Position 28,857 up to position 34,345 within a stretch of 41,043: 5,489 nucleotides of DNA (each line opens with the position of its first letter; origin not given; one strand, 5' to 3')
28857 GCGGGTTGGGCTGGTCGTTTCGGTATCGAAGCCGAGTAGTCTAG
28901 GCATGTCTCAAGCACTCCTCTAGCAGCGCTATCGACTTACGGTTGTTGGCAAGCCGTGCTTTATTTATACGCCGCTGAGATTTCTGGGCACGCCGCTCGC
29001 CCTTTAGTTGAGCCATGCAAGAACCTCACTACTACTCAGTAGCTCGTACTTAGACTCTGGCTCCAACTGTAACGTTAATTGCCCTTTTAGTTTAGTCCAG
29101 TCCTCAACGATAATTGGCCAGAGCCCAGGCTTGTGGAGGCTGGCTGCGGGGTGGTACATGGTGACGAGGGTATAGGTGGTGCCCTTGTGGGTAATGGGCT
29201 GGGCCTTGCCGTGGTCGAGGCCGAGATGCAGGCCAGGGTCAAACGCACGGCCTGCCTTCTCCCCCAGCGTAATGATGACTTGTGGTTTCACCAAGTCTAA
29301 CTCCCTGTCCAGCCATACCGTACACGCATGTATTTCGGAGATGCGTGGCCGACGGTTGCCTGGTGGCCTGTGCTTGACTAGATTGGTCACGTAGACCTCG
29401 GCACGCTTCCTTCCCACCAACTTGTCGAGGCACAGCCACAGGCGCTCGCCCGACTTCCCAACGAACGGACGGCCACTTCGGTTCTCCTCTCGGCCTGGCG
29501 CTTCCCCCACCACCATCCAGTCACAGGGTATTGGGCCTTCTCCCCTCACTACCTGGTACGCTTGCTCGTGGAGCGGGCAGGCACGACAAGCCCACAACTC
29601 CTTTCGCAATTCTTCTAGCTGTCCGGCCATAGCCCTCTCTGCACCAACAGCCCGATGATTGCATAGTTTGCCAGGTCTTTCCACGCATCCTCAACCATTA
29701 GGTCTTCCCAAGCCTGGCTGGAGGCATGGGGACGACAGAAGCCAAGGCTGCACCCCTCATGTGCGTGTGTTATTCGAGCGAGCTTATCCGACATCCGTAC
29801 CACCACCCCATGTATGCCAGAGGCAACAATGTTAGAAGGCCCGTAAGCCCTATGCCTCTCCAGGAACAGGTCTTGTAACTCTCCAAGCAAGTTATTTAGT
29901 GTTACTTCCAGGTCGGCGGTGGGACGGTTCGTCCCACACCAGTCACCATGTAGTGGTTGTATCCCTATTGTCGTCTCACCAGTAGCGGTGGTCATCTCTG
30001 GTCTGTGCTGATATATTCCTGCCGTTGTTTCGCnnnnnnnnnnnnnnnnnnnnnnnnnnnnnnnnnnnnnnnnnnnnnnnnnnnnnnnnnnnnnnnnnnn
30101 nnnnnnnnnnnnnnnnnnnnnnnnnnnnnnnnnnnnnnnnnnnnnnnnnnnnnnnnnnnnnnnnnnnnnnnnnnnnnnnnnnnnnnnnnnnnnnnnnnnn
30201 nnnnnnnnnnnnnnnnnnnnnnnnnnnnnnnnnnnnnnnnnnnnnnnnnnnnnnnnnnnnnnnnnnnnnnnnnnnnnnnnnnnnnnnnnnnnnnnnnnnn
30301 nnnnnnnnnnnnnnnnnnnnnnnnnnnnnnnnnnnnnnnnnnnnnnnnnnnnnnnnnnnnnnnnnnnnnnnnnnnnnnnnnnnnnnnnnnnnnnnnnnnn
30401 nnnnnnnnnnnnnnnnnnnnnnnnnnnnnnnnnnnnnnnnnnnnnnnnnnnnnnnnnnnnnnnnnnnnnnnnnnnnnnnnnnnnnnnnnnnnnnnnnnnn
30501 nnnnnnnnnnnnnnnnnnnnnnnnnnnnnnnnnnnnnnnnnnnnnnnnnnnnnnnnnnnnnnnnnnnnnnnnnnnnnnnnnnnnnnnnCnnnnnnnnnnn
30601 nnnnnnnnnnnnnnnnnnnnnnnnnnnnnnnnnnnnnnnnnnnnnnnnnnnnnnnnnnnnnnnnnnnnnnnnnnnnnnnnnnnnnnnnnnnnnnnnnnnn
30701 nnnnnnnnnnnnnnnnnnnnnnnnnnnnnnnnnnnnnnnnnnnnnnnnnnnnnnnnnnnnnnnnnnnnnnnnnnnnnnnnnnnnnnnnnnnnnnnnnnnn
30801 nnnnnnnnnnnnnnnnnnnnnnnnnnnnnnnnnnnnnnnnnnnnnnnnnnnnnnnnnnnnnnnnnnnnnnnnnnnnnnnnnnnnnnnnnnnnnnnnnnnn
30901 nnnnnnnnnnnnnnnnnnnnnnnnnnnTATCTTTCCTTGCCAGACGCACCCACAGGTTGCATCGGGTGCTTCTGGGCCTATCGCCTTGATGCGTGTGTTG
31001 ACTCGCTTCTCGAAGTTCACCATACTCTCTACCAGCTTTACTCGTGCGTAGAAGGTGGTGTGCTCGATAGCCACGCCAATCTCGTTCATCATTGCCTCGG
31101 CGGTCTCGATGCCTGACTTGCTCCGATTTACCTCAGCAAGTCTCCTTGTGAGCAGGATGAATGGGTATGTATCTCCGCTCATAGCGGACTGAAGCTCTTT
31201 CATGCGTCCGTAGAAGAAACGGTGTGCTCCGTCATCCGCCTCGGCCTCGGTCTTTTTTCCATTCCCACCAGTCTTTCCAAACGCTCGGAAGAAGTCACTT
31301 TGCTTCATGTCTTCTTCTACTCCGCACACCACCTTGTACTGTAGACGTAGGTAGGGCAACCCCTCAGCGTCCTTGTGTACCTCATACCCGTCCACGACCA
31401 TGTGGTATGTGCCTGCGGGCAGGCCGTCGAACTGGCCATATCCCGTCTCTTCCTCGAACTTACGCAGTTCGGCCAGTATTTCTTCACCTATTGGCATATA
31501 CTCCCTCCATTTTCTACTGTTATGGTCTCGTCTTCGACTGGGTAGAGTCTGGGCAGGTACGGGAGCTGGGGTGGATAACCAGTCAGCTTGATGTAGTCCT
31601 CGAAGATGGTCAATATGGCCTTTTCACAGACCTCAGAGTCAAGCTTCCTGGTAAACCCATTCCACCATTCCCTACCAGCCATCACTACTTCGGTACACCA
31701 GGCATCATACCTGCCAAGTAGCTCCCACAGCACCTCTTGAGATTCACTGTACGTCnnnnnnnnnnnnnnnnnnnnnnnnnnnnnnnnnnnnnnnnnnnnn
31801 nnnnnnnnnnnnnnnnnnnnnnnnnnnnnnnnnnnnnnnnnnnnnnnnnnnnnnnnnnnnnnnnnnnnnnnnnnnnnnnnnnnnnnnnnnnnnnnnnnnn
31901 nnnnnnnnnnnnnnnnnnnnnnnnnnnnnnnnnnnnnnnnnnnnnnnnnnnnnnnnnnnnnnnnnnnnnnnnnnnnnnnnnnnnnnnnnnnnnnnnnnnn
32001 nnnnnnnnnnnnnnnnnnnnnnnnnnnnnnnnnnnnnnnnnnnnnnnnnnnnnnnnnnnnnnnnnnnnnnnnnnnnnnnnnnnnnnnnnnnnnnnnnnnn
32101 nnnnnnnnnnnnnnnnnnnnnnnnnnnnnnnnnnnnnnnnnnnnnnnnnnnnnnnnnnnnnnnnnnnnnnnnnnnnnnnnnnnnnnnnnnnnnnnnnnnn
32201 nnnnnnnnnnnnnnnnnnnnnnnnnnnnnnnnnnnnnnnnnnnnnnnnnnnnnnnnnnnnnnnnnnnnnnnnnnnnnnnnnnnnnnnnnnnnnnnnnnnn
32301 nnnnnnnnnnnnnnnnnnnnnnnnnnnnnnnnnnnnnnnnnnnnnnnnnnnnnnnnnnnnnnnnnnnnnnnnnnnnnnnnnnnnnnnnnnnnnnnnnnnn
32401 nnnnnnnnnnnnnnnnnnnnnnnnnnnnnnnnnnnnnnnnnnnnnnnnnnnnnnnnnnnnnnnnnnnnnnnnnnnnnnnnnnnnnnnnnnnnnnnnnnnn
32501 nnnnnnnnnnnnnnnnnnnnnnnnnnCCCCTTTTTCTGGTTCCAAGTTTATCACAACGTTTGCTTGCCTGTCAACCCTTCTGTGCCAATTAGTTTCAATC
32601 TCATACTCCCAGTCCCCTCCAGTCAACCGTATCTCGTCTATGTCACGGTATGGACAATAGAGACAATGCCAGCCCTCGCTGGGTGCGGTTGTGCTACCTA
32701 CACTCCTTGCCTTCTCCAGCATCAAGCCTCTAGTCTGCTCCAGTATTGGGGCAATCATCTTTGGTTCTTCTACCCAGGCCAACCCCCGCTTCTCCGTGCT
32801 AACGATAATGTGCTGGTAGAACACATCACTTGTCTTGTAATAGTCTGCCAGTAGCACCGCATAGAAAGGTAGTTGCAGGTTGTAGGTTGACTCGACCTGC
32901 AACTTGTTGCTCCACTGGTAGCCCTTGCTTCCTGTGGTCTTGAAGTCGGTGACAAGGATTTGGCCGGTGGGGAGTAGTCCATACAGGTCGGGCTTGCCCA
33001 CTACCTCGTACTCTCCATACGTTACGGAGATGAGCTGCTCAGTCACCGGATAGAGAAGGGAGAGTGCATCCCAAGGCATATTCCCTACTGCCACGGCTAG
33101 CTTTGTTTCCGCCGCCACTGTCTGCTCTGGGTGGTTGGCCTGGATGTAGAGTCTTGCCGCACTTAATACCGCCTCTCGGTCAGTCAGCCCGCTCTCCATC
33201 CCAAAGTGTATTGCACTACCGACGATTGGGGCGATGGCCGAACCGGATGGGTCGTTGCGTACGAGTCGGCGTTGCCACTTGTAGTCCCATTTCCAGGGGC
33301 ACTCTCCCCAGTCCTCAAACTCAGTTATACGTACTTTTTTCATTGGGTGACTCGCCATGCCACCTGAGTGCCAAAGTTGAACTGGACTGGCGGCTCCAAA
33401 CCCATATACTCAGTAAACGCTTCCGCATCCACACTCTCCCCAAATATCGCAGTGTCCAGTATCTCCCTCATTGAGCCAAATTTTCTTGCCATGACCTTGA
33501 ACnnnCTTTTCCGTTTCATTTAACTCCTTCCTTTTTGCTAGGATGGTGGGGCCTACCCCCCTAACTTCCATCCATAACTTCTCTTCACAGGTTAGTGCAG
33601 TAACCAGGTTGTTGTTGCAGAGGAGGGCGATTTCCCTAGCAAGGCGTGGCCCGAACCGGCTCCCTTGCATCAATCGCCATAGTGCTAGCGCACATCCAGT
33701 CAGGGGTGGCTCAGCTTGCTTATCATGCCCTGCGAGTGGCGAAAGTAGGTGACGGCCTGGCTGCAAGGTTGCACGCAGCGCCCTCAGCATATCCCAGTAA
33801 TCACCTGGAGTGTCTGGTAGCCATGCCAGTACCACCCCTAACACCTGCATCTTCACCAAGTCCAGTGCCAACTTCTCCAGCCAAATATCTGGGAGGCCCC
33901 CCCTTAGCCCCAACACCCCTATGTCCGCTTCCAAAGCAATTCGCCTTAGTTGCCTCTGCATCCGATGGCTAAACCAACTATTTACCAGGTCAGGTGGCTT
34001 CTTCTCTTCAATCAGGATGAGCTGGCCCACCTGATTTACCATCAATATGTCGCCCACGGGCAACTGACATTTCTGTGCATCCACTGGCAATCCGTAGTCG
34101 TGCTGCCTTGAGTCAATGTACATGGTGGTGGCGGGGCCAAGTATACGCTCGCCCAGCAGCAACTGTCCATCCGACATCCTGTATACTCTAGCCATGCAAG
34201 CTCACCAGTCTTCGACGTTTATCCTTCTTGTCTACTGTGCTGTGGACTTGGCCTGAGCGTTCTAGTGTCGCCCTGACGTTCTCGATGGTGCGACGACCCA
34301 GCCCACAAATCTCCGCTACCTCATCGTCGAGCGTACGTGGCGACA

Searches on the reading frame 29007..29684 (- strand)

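Call 13: search_protein_families(library=pfam, proteins=[window:29007-29684:-], max_evalue=0.01)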
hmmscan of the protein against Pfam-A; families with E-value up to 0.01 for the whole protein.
window:29007-29684:- (226 aa): 1 family
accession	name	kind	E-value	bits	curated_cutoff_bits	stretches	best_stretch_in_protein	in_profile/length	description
PF03167.25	UDG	-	1e-30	107.1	24.3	1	48-186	2-125/141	Uracil DNA glycosylase superfamily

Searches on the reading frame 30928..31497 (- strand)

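Call 13: search_protein_families(library=pfam, proteins=[window:30928-31497:-], max_evalue=0.01)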
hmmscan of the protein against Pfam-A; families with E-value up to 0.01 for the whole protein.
window:30928-31497:- (190 aa): 1 family
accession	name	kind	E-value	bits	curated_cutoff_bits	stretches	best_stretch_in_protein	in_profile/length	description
PF05037.18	DUF669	-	0.0011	19.5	21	1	22-61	10-47/138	Protein of unknown function (DUF669)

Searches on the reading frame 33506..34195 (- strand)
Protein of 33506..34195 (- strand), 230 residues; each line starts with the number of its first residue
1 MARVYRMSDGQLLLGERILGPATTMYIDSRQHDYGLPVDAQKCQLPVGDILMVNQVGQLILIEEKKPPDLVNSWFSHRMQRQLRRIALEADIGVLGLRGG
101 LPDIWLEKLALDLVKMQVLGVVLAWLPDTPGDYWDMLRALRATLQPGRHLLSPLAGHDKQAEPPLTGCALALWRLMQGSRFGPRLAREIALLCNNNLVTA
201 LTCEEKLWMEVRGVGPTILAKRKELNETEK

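Call 13: search_protein_families(library=pfam, proteins=[window:33506-34195:-], max_evalue=0.01)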
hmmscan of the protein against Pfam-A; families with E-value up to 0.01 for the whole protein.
window:33506-34195:- (230 aa): 1 family
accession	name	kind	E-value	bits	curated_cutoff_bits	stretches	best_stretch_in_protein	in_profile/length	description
PF02732.21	ERCC4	-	0.00015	22.1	24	1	37-87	19-76/140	ERCC4 domain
